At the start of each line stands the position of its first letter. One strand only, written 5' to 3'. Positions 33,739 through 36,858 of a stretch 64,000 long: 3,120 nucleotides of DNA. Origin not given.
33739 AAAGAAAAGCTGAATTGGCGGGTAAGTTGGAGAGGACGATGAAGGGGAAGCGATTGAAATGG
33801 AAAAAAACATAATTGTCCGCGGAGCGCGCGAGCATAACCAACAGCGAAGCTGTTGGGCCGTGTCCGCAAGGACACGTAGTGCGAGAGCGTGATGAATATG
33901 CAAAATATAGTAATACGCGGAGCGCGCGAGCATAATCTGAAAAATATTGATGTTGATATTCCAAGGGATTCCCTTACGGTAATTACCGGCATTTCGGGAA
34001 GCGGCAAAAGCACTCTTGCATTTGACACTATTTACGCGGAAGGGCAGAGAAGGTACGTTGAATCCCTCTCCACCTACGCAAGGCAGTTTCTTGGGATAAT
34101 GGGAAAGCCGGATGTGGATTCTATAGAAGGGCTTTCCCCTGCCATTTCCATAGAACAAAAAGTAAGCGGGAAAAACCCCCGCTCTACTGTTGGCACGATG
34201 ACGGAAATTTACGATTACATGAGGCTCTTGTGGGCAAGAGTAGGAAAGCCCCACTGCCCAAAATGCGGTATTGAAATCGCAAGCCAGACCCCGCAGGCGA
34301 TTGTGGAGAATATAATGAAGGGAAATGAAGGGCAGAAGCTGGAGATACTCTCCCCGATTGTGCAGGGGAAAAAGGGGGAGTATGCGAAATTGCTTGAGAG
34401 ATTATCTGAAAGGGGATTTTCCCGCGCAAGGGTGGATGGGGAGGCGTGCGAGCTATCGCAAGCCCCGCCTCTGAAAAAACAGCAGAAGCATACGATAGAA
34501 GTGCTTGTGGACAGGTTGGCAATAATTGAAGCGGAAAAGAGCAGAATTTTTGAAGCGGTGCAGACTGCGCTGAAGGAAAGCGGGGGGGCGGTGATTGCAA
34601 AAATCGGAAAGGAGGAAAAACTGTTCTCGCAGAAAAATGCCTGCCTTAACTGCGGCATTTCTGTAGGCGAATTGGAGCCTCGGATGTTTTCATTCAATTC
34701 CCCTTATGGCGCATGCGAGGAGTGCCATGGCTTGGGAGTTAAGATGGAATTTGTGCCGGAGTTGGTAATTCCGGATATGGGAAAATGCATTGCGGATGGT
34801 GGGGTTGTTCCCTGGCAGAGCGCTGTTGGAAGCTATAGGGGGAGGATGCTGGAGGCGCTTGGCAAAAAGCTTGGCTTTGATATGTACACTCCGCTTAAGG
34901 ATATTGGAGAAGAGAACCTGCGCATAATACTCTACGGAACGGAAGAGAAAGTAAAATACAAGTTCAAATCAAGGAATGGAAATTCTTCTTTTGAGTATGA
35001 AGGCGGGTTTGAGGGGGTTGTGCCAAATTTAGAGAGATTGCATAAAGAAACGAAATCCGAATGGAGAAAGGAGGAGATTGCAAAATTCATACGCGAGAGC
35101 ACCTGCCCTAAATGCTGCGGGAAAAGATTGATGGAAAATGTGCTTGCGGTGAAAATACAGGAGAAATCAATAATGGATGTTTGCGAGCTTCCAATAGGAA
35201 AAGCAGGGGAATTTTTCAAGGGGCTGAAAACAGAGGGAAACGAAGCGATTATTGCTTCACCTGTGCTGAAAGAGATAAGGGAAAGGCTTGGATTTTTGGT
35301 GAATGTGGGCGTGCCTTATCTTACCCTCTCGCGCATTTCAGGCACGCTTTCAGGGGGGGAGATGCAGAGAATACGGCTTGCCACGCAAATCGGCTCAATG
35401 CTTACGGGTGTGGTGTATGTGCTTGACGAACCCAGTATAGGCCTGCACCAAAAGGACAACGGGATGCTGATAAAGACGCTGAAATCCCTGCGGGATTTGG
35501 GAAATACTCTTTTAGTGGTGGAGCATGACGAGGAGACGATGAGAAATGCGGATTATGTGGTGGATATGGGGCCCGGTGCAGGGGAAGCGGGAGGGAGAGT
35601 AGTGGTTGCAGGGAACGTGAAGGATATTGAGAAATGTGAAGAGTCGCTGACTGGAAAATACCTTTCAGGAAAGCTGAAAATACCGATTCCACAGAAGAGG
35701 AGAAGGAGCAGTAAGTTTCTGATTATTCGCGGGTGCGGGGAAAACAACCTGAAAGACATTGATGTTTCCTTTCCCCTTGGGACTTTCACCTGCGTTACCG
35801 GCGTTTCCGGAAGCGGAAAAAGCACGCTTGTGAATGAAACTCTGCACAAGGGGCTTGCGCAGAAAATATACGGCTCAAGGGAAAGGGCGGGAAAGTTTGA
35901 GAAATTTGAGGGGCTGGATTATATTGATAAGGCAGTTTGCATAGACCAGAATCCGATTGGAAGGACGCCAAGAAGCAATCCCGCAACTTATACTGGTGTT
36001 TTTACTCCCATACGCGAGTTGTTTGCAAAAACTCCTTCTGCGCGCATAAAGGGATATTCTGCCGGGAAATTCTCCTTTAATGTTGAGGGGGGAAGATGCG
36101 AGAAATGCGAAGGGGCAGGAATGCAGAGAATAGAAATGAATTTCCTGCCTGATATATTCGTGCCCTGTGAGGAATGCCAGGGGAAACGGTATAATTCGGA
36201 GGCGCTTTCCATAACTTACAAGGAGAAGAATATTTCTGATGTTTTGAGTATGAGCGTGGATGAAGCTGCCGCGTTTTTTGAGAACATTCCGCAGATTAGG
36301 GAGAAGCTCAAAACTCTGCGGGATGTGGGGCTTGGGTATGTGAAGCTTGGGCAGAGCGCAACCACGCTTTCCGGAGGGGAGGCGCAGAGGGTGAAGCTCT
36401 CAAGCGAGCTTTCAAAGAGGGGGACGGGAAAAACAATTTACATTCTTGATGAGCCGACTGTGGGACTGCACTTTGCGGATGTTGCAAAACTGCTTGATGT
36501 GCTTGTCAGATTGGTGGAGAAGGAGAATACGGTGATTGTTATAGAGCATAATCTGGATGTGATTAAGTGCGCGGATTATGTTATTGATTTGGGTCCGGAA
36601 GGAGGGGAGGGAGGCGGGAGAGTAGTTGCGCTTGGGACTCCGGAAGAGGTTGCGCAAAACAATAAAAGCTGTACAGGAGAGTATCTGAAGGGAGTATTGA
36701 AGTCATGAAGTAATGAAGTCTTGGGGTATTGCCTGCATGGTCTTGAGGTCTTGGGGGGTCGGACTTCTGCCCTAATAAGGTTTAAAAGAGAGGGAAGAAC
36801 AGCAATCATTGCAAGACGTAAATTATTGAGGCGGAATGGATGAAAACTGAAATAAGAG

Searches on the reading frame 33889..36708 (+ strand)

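Call 80: search_protein_families(library=ncbifam, proteins=[window:33889-36708:+], max_evalue=1e-20)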
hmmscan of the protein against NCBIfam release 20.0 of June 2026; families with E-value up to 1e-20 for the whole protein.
window:33889-36708:+ (939 aa): 24 families
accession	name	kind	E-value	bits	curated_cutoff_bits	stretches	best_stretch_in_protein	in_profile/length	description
NF001503.0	PRK00349.1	equivalog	0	1480.1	1147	1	3-938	2-942/943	excinuclease ABC subunit UvrA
TIGR00630.1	uvra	equivalog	0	1400.7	729.8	1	6-922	1-924/924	excinuclease ABC subunit UvrA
NF001885.0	PRK00635.1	equivalog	2.9e-198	661.3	3054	1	7-927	6-910/1809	excinuclease ABC subunit A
NF040873.1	AztA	equivalog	1.3e-34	119.5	220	0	821-900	114-190/191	zinc ABC transporter ATP-binding protein AztA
TIGR04521.1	ECF_ATPase_2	equivalog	4e-34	118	330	0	808-928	126-239/279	energy-coupling factor transporter ATPase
TIGR03608.1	L_ocin_972_ABC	subfamily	2.2e-33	115.5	254.85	0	803-901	112-206/206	putative bacteriocin export ABC transporter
TIGR02857.1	CydD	equivalog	2.5e-32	112.5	435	0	811-901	442-529/529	thiol reductant ABC exporter subunit CydD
TIGR04520.1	ECF_ATPase_1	equivalog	4.2e-30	105.1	315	0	809-927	120-229/269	energy-coupling factor transporter ATPase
TIGR03873.1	F420-0_ABC_ATP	hypoth_equivalog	4.4e-29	101.5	372.4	0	823-922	134-225/256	putative F420-0 ABC transporter ATP-binding protein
NF010068.0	PRK13548.1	equivalog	2e-27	96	261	0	809-924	121-233/261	heme ABC transporter ATP-binding protein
TIGR00972.1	3a0107s01c2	equivalog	8e-27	94.2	343.2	0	819-936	137-246/248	phosphate ABC transporter ATP-binding protein PstB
TIGR02673.1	FtsE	equivalog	1.5e-26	93.4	264.85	0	805-894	116-202/214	cell division ATP-binding protein FtsE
NF010155.0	PRK13634.1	equivalog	4.9e-26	91.7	413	0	808-927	127-239/290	energy-coupling factor ABC transporter ATP-binding protein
TIGR01166.1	cbiO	subfamily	4e-24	85.1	211.8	0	822-891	123-189/190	cobalt ABC transporter, ATP-binding protein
TIGR02315.1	ABC_phnC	equivalog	2.3e-23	82.9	266.1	0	803-900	123-218/243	phosphonate ABC transporter ATP-binding protein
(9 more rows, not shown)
